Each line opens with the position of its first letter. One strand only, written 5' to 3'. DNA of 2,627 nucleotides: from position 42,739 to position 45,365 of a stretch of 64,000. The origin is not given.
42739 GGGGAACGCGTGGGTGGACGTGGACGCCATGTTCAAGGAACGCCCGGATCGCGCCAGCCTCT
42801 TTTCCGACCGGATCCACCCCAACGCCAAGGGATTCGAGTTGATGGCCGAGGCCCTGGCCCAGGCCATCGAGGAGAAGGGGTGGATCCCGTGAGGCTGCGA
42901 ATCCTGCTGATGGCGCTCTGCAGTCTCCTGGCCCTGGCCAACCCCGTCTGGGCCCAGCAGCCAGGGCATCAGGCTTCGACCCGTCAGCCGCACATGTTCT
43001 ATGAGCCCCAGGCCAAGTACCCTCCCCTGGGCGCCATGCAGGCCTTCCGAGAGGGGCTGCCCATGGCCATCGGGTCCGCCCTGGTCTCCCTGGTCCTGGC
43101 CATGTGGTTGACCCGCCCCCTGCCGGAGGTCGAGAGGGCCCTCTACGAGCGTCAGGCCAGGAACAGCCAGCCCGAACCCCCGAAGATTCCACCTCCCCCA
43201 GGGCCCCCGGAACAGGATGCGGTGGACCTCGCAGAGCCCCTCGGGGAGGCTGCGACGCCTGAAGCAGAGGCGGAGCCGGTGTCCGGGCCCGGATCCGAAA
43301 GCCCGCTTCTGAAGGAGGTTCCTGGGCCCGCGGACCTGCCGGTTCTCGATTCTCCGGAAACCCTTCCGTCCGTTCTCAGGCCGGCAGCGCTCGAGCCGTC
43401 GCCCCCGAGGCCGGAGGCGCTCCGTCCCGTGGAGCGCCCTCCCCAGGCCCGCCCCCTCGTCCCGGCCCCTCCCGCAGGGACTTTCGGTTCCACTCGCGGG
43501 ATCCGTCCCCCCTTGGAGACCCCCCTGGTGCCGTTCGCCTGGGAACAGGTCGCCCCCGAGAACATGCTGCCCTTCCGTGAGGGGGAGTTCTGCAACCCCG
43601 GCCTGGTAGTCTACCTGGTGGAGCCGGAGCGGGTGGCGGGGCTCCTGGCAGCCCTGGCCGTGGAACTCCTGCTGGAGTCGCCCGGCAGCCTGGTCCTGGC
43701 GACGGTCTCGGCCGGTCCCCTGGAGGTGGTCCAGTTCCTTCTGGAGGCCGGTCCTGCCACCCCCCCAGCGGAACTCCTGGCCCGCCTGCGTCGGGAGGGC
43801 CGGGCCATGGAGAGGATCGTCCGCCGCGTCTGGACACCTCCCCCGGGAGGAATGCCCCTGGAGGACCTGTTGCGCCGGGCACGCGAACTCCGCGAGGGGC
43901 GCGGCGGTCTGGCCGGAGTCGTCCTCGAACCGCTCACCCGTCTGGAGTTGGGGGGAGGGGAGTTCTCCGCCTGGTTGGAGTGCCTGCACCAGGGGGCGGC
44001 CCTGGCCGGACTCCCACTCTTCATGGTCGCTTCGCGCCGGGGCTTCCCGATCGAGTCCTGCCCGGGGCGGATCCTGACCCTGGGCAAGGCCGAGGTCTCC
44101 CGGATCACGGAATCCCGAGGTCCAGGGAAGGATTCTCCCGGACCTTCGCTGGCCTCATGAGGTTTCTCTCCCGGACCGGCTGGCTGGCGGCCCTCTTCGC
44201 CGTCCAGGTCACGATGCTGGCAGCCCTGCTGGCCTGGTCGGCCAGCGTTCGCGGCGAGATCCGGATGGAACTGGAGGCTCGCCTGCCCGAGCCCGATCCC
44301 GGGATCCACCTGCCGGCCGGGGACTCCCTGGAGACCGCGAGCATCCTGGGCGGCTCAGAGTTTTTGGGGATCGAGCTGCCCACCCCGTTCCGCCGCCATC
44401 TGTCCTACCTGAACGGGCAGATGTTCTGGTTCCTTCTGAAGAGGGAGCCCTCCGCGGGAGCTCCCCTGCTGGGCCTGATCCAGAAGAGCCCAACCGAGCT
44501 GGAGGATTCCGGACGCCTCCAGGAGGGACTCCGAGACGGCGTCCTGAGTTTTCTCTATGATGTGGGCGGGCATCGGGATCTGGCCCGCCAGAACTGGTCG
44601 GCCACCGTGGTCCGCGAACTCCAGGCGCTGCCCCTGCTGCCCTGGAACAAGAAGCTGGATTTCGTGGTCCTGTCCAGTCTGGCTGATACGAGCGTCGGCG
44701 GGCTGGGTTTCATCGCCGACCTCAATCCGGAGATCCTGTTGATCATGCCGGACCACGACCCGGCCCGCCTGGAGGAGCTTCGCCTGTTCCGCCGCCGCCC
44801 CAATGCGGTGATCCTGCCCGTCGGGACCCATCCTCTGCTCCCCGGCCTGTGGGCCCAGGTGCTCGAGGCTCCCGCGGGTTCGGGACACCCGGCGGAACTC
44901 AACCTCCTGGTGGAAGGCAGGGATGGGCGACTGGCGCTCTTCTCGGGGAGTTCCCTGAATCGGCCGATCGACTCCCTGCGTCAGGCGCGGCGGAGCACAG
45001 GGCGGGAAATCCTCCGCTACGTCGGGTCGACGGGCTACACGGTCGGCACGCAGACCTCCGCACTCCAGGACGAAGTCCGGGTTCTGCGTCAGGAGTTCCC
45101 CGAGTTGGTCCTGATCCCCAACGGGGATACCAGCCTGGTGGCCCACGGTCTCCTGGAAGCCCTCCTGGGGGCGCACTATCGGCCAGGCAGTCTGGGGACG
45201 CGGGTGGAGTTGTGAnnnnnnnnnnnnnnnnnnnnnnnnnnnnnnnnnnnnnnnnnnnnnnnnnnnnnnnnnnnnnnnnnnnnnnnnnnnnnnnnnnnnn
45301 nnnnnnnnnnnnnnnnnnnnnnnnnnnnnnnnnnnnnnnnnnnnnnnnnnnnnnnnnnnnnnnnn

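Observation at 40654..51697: Nine-gene, about 11-kb translationally coupled operon: candidate undescribed envelope-glycan assembly or remodelling system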

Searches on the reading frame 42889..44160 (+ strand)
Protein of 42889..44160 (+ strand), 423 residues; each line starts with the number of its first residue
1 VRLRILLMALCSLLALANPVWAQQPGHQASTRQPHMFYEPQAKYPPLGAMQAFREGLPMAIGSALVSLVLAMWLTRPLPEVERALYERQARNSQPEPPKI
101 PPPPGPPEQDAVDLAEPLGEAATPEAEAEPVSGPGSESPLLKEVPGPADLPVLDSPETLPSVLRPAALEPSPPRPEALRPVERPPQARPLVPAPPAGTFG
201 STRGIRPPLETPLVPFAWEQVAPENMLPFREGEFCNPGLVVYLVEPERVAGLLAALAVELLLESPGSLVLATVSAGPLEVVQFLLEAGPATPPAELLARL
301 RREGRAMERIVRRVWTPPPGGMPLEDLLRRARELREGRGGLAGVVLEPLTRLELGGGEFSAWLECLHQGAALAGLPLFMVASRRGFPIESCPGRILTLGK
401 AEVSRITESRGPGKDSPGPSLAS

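Call 4: search_protein_families(library=pfam, proteins=[window:42889-44160:+], max_evalue=0.1)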
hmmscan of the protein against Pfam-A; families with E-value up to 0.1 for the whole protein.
window:42889-44160:+ (423 aa): 1 family
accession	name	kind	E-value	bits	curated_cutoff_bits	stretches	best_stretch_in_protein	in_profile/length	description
PF13796.11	Sensor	-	0.062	13.8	28.2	1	65-109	33-77/162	Putative sensor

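Call 5: search_protein_families(library=ncbifam, proteins=[window:42889-44160:+], max_evalue=0.1)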
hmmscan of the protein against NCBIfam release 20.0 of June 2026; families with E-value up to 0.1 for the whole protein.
window:42889-44160:+ (423 aa): 0 families

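Call 30: search_solved_structures(query=A3, max_evalue=10, show_alignments=3)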
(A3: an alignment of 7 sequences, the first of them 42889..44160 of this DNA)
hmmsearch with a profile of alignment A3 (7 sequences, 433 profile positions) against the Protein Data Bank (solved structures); distinct sequences matched with E-value up to 10: 5.
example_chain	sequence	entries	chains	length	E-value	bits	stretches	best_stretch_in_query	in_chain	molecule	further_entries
8fkp_NN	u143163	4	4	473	0.12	14.7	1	81-208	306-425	Suppressor of SWI4 1 homolog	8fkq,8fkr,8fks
5uc7_A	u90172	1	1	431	0.14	14.5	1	342-394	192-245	Adenosylmethionine-8-amino-7-oxononanoate aminotransferase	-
3j9w_AH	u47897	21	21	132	0.26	13.6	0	249-284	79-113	30S ribosomal protein uS8 | 30S ribosomal protein S8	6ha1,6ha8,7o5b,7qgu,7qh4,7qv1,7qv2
7nhk_i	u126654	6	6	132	1.7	10.8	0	248-284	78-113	30S ribosomal protein S8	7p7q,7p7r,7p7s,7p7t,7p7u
6o8w_h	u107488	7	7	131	1.8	10.8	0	248-284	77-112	30S ribosomal protein S8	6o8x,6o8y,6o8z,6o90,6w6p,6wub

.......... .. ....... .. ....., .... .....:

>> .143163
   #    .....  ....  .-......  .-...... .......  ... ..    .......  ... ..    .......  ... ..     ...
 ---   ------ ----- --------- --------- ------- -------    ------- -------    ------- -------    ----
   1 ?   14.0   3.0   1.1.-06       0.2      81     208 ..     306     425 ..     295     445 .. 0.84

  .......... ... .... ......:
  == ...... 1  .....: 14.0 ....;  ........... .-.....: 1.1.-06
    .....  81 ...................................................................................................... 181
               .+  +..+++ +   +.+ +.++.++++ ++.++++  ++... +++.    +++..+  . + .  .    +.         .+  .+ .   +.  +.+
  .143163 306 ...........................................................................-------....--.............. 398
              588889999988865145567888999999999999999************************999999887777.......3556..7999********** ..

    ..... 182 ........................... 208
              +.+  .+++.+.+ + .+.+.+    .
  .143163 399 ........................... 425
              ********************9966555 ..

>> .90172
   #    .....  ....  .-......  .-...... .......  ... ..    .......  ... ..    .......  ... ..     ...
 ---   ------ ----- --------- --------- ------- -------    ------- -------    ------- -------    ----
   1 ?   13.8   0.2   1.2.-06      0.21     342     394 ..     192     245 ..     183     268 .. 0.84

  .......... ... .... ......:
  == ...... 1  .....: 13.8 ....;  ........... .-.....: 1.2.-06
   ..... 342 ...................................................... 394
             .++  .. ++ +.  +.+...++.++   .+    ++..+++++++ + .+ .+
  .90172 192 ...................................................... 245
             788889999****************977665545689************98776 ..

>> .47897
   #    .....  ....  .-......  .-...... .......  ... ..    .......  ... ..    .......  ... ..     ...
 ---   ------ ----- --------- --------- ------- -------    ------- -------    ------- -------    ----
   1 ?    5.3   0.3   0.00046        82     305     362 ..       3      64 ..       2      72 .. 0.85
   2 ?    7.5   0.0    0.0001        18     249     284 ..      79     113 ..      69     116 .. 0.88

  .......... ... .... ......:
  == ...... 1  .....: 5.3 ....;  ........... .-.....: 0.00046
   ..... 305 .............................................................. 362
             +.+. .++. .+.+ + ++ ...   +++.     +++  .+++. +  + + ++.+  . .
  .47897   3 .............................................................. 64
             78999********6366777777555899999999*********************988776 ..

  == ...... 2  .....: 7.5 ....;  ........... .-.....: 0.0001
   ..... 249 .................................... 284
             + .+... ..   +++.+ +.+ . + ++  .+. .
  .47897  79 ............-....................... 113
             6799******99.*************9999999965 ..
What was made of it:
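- Tried and rejected: A g3 profile against PDB found nothing significant (call 30).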

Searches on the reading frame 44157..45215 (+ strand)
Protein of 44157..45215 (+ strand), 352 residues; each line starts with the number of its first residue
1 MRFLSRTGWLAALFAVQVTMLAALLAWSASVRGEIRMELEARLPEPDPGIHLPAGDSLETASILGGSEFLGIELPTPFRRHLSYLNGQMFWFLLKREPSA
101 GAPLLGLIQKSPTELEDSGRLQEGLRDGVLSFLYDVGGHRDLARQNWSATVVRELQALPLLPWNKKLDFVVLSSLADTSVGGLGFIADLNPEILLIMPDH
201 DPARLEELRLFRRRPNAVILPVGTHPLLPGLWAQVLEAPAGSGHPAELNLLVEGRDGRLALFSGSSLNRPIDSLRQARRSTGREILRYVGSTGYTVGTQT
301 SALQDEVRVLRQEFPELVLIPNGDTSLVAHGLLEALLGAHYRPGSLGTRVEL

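Call 4: search_protein_families(library=pfam, proteins=[window:44157-45215:+], max_evalue=0.1)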
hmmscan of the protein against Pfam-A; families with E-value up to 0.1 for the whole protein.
window:44157-45215:+ (352 aa): 0 families

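Call 5: search_protein_families(library=ncbifam, proteins=[window:44157-45215:+], max_evalue=0.1)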
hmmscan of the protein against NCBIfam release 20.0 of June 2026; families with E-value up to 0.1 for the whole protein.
window:44157-45215:+ (352 aa): 0 families

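Call 29: search_solved_structures(query=A4, max_evalue=10, show_alignments=3)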
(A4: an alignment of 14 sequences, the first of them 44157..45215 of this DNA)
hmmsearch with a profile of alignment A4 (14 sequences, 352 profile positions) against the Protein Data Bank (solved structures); distinct sequences matched with E-value up to 10: 28.
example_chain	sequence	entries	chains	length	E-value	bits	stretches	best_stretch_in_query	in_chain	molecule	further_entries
7dck_A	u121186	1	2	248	3.5e-09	39.1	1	131-351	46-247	Lactamase_B domain-containing protein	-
3h3e_A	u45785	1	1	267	9e-05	24.6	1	248-338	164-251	uncharacterized protein Tm1679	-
2p4z_A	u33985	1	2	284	0.00045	22.3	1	247-342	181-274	Metal-dependent hydrolases of the beta-lactamase superfamily II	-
2rfg_A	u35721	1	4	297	0.025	16.5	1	219-296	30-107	Dihydrodipicolinate synthase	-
6mgu_A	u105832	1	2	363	0.034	16.1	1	252-323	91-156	Inosine-5'-monophosphate dehydrogenase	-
4my1_A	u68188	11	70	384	0.038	15.9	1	252-323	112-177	Inosine-5'-monophosphate dehydrogenase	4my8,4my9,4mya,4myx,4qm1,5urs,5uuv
4mjm_A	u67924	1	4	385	0.069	15.1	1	255-323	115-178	Inosine-5'-monophosphate dehydrogenase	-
4q32_A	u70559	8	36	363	0.078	14.9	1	252-322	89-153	Inosine-5'-monophosphate dehydrogenase | Inosine-5'-monophosphate dehydrogenase,Inosine-5'-monophosphate dehydrogenase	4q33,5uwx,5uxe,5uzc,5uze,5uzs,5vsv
3tsb_A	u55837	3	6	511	0.12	14.2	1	255-323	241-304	Inosine-5'-monophosphate dehydrogenase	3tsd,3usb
3f1k_A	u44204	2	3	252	0.21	13.5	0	255-317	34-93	Uncharacterized oxidoreductase yciK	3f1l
5c55_A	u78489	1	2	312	0.29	13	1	243-336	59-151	Dihydrodipicolinate synthase/N-acetylneuraminate lyase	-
3f5q_A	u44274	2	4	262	0.3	13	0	255-317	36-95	dehydrogenase | Hypothetical oxidoreductase yciK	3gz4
5c54_A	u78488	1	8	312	0.38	12.6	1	243-336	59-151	Dihydrodipicolinate synthase/N-acetylneuraminate lyase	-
3f5s_A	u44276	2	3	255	0.41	12.5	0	255-317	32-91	dehydrogenase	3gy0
3e9q_A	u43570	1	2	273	0.49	12.3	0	255-317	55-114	Short-chain dehydrogenase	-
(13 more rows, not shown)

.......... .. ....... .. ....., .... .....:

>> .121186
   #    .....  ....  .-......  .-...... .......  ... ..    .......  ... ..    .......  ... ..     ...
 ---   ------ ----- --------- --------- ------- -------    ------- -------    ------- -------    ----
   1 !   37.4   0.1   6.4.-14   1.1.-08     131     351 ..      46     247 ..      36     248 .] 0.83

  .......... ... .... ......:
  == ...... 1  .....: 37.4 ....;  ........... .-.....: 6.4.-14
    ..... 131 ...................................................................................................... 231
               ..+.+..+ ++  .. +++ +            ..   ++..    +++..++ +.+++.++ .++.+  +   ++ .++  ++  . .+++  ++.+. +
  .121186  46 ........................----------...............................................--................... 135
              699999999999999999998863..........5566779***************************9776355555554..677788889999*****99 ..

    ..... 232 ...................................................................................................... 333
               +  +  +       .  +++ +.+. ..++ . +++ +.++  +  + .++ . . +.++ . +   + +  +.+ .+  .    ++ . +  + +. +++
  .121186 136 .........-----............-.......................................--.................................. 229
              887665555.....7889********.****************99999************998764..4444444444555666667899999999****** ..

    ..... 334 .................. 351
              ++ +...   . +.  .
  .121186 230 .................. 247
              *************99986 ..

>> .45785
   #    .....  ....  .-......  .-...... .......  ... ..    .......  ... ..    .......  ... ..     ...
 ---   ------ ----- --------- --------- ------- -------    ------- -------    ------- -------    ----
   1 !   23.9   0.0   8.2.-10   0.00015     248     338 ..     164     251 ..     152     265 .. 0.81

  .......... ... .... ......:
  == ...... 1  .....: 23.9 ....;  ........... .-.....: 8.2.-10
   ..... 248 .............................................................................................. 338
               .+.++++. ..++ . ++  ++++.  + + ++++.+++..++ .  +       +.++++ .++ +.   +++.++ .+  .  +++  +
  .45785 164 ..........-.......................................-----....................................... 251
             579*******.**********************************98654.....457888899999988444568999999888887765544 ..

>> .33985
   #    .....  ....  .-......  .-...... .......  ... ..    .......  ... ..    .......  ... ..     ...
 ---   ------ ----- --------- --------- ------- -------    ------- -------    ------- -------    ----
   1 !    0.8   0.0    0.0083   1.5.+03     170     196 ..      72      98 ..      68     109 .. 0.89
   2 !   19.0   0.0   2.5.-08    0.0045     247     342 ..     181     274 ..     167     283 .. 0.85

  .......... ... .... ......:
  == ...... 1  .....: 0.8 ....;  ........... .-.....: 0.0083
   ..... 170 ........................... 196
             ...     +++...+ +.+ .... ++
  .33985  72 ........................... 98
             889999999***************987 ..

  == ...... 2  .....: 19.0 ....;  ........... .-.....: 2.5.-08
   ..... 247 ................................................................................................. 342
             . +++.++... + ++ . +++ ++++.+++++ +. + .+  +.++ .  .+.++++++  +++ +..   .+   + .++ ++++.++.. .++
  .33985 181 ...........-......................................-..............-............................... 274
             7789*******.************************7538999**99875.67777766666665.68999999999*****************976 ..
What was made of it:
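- On Metallo-beta-lactamase superfamily: 7dck 3.5e-9, 3h3e 9e-5, 2p4z 4.5e-4 (call 29).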

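Call 34: find_homologous_proteins(query=window:44157-45215:+)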
Query window:44157-45215:+ (352 aa): 14 proteins with E <= 0.001 among 8000 candidates.
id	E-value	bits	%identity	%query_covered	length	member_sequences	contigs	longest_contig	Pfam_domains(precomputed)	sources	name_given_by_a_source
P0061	1.5e-226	769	100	100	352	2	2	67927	-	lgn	-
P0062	4.7e-165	567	72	100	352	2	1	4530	-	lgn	-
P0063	4.8e-160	550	71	100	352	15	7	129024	-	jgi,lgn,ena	-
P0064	8.1e-149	514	67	100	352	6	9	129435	-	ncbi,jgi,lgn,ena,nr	ncbi:MAG: hypothetical protein ACOX9B_02630 [Candidatus Xenobium sp.]|jgi:hypothetical protein|nr:hy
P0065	1.4e-129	450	62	99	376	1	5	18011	-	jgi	-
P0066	2.7e-125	436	59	100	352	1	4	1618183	-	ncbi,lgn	-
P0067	3.7e-125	436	59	99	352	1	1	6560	-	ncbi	-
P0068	1.4e-123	431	58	99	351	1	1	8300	-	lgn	-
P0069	8.4e-122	425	59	99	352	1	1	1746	-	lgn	-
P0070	3.3e-120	419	60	93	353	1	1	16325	-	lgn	-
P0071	8.0e-120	418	59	99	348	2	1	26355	-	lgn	-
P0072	2.2e-110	387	56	100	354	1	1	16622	-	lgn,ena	-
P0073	5.2e-102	360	52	93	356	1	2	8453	-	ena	-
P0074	5.8e-92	327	76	55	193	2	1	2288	-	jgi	-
